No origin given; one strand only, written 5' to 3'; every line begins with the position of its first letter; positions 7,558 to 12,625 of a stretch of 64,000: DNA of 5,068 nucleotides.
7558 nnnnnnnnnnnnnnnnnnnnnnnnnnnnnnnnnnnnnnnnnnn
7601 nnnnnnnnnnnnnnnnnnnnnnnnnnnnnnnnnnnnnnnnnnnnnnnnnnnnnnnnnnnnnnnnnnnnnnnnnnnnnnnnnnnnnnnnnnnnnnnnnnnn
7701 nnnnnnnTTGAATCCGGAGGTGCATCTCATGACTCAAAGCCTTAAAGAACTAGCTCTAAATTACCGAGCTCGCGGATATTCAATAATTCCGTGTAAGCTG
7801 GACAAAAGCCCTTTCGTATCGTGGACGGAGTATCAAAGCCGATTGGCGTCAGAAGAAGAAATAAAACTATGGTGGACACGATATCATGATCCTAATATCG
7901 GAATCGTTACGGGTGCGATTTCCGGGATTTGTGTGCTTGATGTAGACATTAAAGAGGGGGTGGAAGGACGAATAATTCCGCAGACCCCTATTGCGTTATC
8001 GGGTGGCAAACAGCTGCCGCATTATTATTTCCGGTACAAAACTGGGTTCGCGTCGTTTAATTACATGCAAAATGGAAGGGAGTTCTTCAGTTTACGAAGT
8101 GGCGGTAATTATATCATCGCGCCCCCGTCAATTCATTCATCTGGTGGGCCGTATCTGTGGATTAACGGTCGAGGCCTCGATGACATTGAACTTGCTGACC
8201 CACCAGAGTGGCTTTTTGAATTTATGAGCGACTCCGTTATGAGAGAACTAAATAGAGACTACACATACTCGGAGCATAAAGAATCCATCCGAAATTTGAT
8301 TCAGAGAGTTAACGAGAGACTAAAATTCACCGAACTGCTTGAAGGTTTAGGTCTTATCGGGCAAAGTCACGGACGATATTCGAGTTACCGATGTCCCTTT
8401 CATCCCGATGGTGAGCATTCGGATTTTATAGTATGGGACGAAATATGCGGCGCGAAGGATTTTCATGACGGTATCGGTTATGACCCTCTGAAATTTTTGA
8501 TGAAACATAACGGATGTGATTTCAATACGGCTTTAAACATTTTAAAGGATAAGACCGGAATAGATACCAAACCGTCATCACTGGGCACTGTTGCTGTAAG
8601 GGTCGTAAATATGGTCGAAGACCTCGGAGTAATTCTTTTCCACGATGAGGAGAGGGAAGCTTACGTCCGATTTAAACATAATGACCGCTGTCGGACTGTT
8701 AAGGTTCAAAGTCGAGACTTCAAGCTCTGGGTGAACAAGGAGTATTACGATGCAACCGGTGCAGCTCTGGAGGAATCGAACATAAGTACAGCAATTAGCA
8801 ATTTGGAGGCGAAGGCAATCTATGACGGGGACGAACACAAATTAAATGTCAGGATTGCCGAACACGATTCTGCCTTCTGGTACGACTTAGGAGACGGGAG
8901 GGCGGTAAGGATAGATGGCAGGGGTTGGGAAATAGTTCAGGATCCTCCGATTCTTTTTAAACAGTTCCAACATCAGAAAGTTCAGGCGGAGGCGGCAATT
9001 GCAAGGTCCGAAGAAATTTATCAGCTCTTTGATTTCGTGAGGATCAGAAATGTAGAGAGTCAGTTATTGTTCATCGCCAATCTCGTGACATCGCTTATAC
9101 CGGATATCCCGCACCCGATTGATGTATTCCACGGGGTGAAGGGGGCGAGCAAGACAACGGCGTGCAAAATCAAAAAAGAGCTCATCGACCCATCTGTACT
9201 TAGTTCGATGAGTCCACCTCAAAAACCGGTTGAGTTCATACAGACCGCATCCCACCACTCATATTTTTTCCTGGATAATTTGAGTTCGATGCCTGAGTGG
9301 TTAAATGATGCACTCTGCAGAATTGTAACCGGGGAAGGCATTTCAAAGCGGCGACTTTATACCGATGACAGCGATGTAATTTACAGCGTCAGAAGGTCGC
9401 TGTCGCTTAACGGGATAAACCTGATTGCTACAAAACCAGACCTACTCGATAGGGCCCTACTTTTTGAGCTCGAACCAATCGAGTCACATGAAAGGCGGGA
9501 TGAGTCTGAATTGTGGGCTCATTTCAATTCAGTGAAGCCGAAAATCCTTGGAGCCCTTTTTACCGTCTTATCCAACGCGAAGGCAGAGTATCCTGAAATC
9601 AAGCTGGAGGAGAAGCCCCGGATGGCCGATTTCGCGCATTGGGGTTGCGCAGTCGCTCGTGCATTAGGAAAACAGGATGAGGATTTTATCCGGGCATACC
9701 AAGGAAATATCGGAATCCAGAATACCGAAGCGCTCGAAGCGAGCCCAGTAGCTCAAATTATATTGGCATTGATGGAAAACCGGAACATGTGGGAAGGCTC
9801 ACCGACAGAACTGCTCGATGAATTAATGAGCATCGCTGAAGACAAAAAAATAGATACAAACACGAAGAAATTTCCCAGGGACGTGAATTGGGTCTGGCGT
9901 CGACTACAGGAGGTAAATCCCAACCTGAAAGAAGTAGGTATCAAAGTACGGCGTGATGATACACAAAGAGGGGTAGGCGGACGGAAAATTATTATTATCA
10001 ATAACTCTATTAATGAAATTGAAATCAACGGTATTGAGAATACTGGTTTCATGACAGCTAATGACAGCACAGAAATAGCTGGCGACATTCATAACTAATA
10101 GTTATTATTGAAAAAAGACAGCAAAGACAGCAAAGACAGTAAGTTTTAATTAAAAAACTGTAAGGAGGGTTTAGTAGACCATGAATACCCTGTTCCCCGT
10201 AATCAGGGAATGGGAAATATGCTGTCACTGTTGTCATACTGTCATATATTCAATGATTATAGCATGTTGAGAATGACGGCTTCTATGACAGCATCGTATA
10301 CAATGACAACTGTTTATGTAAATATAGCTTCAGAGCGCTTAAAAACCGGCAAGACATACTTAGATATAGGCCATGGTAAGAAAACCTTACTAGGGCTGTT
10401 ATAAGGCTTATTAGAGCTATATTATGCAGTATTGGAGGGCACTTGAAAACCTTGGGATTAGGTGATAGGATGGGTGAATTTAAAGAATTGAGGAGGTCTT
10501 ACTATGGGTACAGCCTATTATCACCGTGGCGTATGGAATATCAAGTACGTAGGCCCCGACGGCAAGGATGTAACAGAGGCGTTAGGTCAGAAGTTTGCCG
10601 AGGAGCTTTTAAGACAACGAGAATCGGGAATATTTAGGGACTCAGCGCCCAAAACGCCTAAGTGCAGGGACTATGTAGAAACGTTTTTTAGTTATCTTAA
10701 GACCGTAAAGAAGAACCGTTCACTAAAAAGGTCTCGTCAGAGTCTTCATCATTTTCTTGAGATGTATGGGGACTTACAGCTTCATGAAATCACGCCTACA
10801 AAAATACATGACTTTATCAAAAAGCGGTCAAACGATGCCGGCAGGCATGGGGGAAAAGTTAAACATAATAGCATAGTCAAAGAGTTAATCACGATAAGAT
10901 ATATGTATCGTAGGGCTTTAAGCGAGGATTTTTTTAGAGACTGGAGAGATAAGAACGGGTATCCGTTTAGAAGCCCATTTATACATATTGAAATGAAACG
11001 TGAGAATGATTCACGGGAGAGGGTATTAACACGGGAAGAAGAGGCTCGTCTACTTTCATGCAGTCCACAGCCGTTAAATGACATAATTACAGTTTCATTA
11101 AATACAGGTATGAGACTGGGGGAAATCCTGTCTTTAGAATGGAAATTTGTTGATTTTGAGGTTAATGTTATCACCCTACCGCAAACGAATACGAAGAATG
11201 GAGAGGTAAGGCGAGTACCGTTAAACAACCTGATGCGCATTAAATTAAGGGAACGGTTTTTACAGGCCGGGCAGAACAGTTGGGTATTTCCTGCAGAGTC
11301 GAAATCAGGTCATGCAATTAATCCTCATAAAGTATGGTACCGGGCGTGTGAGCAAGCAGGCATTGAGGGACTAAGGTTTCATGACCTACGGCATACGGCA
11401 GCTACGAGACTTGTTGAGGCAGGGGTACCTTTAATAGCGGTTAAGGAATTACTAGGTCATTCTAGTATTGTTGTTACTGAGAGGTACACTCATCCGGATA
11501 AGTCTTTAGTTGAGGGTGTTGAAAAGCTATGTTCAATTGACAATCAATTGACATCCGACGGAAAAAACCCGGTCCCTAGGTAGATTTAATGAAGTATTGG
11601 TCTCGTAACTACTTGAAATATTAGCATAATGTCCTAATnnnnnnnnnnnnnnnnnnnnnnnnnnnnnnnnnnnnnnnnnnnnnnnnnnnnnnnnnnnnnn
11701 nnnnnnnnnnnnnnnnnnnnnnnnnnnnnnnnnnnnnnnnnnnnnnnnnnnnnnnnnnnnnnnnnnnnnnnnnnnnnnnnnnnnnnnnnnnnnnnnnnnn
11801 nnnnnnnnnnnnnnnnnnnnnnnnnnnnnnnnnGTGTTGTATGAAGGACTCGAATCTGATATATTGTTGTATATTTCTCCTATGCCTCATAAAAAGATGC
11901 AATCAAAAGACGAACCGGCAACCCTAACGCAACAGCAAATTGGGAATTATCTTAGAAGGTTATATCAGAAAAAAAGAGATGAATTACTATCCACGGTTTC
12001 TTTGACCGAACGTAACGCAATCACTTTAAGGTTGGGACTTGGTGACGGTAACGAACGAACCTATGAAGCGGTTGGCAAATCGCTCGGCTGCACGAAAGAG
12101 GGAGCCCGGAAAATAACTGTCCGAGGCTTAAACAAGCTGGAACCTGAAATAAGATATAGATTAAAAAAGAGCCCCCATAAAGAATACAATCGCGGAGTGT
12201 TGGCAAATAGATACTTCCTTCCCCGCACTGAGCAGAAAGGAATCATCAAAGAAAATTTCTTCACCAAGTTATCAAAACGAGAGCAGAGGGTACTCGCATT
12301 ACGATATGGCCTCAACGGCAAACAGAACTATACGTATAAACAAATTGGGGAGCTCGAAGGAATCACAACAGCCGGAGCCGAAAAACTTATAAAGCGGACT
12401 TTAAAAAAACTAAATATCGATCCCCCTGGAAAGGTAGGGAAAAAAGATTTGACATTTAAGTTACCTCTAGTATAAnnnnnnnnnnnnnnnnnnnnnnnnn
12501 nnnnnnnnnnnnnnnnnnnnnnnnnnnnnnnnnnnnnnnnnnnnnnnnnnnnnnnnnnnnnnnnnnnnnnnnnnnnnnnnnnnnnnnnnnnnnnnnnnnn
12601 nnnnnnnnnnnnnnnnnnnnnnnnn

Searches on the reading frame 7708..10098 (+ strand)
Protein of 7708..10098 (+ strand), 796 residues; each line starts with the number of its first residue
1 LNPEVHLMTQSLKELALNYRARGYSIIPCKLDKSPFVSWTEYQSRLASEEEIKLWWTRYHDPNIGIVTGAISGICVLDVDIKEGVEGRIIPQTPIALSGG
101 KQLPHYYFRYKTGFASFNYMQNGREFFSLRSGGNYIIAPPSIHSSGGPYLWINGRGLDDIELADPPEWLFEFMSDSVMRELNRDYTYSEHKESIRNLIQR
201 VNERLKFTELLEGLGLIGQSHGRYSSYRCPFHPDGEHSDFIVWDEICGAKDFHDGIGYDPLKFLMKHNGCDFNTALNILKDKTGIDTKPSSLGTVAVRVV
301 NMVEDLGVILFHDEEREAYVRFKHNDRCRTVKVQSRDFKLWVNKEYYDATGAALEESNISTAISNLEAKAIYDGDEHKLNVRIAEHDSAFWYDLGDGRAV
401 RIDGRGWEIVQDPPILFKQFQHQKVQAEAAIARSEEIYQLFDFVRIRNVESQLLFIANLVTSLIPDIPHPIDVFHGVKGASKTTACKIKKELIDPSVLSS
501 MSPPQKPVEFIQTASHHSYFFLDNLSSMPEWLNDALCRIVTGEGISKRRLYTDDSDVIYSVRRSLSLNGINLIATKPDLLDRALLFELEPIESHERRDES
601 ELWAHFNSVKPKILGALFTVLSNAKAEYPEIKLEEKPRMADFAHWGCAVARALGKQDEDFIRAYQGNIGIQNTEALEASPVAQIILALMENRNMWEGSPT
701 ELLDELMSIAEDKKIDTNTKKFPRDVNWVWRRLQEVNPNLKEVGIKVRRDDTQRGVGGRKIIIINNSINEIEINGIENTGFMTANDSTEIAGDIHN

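Call 49: search_protein_families(library=pfam, proteins=[window:7708-10098:+], max_evalue=0.00001)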
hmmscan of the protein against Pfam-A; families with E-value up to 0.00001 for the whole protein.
window:7708-10098:+ (796 aa): 1 family
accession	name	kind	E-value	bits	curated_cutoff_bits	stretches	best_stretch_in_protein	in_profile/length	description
PF09250.16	Prim-Pol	-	3.8e-23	83.1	22.8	1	16-168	1-158/158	Bifunctional DNA primase/polymerase, N-terminal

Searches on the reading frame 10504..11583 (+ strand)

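Call 49: search_protein_families(library=pfam, proteins=[window:10504-11583:+], max_evalue=0.00001)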
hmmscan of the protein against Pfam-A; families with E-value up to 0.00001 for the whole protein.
window:10504-11583:+ (359 aa): 1 family
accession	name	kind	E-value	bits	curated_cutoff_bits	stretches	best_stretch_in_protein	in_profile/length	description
PF00589.27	Phage_integrase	-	1.1e-31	110.4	27.1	1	174-333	2-170/172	Phage integrase family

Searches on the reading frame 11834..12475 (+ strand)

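Call 49: search_protein_families(library=pfam, proteins=[window:11834-12475:+], max_evalue=0.00001)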
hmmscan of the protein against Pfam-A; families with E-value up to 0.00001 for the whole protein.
window:11834-12475:+ (213 aa): 1 family
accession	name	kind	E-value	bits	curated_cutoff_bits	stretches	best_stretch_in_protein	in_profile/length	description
PF04545.22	Sigma70_r4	-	1e-15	57.4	24.1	1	145-193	4-48/50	Sigma-70, region 4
